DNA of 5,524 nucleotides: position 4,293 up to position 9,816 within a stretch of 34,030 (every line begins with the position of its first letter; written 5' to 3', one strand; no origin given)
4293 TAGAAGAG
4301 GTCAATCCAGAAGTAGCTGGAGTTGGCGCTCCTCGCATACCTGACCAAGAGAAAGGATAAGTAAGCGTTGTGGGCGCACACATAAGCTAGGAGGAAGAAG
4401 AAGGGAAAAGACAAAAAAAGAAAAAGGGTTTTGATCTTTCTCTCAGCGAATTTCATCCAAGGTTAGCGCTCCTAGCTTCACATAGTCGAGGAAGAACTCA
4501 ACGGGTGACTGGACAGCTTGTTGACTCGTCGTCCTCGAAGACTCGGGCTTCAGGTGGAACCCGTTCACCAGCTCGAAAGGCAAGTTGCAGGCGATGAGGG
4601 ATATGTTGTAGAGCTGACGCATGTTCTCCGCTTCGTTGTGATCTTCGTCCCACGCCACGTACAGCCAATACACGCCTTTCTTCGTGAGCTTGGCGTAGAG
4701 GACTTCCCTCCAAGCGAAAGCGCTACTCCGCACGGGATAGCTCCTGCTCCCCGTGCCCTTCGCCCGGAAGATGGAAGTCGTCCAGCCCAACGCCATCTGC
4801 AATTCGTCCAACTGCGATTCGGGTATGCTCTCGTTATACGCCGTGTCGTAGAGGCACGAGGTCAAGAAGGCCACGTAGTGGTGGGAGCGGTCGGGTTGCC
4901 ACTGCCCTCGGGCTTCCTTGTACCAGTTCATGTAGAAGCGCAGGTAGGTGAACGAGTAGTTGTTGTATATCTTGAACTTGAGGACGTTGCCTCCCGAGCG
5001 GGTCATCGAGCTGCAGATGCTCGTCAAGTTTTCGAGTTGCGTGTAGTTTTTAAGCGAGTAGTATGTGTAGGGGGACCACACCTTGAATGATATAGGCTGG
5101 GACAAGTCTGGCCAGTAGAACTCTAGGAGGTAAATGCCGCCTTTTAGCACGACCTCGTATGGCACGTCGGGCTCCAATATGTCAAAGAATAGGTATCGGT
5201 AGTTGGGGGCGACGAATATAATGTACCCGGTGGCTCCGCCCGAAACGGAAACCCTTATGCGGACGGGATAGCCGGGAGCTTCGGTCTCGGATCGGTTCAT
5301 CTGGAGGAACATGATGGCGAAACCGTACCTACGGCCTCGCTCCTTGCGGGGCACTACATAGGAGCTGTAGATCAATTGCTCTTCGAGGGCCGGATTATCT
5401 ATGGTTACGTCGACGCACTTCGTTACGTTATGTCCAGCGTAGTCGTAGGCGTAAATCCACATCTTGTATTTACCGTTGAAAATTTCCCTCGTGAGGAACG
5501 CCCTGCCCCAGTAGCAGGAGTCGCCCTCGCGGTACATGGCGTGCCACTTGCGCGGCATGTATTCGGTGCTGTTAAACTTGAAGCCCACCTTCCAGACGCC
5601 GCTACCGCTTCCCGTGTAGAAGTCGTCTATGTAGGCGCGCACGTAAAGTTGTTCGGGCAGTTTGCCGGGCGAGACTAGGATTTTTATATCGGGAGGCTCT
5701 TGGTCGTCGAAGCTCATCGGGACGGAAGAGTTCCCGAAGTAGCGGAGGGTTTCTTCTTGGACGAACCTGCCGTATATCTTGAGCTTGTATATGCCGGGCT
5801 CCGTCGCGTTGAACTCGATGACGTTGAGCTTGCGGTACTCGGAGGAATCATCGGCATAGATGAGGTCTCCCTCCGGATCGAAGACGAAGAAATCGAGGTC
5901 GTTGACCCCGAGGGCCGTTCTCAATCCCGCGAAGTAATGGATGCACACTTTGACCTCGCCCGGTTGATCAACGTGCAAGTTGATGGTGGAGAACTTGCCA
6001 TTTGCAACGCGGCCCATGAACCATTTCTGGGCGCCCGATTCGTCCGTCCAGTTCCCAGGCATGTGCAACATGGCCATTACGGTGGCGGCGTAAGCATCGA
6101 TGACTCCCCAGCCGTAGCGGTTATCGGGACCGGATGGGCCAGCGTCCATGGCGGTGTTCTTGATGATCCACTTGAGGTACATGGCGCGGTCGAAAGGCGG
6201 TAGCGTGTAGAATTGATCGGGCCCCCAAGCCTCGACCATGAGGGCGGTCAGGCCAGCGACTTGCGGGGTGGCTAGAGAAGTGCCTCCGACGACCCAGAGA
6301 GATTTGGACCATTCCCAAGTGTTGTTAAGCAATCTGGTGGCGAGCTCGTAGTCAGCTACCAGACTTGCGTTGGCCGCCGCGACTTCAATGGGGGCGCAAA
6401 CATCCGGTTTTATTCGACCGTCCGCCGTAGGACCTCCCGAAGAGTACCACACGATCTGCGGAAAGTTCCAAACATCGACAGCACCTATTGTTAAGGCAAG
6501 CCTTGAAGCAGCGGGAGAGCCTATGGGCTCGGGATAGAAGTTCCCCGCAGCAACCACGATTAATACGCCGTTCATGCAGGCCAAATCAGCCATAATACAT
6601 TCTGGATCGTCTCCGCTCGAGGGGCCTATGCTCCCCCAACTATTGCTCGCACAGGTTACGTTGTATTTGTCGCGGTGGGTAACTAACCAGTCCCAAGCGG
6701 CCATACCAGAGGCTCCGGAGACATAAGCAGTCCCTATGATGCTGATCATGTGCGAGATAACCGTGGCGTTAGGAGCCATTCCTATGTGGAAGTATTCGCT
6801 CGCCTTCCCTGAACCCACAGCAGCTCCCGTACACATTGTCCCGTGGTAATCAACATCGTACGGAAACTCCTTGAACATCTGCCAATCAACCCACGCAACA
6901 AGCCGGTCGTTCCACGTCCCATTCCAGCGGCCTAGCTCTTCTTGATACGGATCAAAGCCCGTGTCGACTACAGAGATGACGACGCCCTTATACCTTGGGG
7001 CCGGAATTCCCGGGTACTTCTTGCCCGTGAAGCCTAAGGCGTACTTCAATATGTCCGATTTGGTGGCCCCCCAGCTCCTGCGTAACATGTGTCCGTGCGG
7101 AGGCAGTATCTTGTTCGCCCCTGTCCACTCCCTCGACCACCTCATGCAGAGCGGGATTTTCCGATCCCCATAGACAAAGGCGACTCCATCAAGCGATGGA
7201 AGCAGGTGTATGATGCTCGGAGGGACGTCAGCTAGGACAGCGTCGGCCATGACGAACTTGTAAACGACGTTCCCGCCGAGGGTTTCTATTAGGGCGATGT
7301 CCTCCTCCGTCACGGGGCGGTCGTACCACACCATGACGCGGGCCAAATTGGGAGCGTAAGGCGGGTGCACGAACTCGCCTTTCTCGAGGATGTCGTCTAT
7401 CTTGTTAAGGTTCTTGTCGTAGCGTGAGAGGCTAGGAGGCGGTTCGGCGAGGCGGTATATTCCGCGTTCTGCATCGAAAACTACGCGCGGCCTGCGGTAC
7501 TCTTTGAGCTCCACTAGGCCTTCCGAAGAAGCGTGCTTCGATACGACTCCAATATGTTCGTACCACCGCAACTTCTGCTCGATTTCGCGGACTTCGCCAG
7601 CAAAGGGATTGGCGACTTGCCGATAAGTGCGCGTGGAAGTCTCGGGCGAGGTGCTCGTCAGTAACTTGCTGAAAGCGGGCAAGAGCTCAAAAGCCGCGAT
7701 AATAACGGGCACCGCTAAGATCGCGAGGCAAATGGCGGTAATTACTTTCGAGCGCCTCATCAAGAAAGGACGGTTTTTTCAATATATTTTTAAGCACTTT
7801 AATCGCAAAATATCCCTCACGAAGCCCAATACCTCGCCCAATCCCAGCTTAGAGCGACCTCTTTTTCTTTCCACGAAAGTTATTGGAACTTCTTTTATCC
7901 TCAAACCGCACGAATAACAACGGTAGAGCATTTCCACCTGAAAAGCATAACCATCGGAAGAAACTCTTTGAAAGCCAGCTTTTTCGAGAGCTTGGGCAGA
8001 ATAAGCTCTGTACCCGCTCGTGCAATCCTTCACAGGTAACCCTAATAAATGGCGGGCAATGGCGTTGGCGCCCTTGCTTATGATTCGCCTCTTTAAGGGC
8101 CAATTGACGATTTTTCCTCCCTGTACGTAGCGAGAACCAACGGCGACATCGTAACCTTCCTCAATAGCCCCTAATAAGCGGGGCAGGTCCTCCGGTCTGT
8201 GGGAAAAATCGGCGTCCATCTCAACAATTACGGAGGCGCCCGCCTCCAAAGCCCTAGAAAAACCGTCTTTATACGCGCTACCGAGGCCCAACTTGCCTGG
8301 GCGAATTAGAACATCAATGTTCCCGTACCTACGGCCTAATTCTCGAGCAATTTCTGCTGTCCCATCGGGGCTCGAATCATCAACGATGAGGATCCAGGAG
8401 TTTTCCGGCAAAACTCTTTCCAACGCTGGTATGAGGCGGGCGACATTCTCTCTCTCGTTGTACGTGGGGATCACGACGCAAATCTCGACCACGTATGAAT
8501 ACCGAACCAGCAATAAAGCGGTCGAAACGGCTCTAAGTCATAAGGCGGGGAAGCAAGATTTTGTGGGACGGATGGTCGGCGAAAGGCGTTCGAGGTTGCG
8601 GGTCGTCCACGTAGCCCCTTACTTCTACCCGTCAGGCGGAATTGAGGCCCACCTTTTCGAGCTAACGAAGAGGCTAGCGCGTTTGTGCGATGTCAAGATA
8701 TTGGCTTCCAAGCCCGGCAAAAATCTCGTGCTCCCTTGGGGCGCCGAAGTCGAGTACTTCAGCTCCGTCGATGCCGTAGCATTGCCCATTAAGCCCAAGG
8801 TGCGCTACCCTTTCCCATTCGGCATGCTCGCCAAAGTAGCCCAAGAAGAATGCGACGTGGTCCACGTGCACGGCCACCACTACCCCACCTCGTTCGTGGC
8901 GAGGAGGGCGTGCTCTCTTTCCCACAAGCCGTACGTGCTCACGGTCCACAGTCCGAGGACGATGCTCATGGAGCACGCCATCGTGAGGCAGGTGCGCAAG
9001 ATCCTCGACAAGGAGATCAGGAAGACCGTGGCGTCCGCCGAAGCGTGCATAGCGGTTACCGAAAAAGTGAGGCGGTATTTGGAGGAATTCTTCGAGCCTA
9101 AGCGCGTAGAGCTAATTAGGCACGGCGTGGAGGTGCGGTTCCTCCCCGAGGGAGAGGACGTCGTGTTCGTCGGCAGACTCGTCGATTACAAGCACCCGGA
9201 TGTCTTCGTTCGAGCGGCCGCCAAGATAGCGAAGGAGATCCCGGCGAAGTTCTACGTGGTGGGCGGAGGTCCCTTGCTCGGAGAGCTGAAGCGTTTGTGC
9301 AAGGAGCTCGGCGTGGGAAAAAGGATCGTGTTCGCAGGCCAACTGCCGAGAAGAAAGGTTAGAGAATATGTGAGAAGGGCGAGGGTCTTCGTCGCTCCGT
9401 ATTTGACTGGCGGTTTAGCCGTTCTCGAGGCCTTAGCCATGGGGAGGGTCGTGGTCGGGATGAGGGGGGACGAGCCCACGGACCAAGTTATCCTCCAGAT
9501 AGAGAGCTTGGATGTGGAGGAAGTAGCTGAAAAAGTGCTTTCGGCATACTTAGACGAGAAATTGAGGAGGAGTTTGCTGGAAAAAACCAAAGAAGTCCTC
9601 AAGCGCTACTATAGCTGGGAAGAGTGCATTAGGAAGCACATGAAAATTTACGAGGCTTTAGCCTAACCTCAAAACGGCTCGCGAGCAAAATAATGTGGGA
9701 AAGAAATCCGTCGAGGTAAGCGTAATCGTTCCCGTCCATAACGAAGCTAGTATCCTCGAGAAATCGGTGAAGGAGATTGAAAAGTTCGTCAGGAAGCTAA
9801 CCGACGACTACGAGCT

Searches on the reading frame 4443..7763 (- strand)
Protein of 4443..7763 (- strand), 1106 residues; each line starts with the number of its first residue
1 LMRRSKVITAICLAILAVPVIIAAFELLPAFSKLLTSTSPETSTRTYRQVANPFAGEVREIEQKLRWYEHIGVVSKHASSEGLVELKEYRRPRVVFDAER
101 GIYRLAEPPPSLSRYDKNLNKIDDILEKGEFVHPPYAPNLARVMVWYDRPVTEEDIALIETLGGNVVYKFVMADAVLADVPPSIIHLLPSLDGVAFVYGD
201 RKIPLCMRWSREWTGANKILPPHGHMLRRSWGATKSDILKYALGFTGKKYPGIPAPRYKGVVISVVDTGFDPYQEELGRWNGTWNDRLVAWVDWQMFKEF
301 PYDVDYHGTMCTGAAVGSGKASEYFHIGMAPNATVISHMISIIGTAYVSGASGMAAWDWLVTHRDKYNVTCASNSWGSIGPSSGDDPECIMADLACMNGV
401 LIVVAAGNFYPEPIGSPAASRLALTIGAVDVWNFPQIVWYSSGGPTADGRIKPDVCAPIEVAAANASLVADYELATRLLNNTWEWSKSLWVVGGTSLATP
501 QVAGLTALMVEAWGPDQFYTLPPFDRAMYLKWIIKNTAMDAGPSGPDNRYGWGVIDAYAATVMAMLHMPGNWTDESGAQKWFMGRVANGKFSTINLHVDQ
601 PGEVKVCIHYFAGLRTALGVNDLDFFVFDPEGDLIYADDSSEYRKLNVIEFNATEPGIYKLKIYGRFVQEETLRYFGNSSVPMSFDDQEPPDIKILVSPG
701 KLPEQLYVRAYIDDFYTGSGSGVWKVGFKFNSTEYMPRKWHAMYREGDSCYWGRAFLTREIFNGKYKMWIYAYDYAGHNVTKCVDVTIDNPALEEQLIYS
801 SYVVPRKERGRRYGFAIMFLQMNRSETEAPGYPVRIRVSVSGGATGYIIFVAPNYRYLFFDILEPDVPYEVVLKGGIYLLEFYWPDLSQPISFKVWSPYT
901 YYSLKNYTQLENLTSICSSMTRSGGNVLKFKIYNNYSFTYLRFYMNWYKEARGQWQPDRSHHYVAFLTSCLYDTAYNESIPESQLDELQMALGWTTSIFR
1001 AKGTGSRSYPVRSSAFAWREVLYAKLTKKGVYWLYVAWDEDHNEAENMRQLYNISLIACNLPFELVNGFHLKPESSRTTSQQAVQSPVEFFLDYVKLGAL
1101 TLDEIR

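Call 8: search_protein_families(library=pfam, proteins=[window:4443-7763:-], max_evalue=0.01)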
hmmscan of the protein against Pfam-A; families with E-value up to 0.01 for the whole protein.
window:4443-7763:- (1106 aa): 2 families
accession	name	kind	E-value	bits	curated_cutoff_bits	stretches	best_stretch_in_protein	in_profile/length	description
PF00082.27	Peptidase_S8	-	2.9e-33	115.8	21.8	1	259-553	2-288/288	Subtilase family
PF04151.21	PPC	-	0.00086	20.6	25.9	1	618-665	20-70/70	Bacterial pre-peptidase C-terminal domain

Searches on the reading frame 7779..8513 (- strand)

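Call 8: search_protein_families(library=pfam, proteins=[window:7779-8513:-], max_evalue=0.01)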
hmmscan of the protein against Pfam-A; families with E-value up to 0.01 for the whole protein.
window:7779-8513:- (244 aa): 2 families
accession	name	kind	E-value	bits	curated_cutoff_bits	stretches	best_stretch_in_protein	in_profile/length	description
PF00535.33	Glycos_transf_2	-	4.2e-33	115.1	23.3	1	12-178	1-166/168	Glycosyl transferase family 2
PF13641.12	Glyco_tranf_2_3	-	1.4e-05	25.6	27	1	11-134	3-129/230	Glycosyltransferase like family 2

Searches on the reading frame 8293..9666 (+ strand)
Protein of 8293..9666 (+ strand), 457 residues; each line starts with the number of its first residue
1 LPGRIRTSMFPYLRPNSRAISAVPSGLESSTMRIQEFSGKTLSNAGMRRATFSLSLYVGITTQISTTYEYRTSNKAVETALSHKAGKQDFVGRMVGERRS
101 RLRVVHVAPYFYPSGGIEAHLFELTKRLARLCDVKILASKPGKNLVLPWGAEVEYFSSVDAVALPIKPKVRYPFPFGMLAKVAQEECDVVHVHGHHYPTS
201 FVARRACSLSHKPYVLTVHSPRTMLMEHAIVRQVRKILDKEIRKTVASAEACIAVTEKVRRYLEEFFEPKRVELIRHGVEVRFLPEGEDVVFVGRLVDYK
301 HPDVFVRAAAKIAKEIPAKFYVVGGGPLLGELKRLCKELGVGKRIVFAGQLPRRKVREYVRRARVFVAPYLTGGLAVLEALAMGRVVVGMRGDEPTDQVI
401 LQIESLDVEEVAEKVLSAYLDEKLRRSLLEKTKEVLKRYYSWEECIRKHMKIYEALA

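Call 7: search_protein_families(library=pfam, proteins=[window:8293-9666:+], max_evalue=0.01)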
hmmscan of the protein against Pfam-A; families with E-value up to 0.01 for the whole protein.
window:8293-9666:+ (457 aa): 5 families
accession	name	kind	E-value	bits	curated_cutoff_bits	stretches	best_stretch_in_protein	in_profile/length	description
PF13692.12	Glyco_trans_1_4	-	8.5e-23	81.6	27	1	289-419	3-140/142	Glycosyl transferases group 1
PF00534.26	Glycos_transf_1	-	5.3e-22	78.6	26.4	1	287-434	15-171/172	Glycosyl transferases group 1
PF13439.12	Glyco_transf_4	-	1.8e-21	77.3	28.5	1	115-281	2-168/170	Glycosyltransferase Family 4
PF13579.12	Glyco_trans_4_4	-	2e-13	51.4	29.7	1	115-276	1-156/158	Glycosyl transferase 4-like domain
PF13524.12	Glyco_trans_1_2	-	0.00016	22.1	25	0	314-447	13-140/144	Glycosyl transferase-like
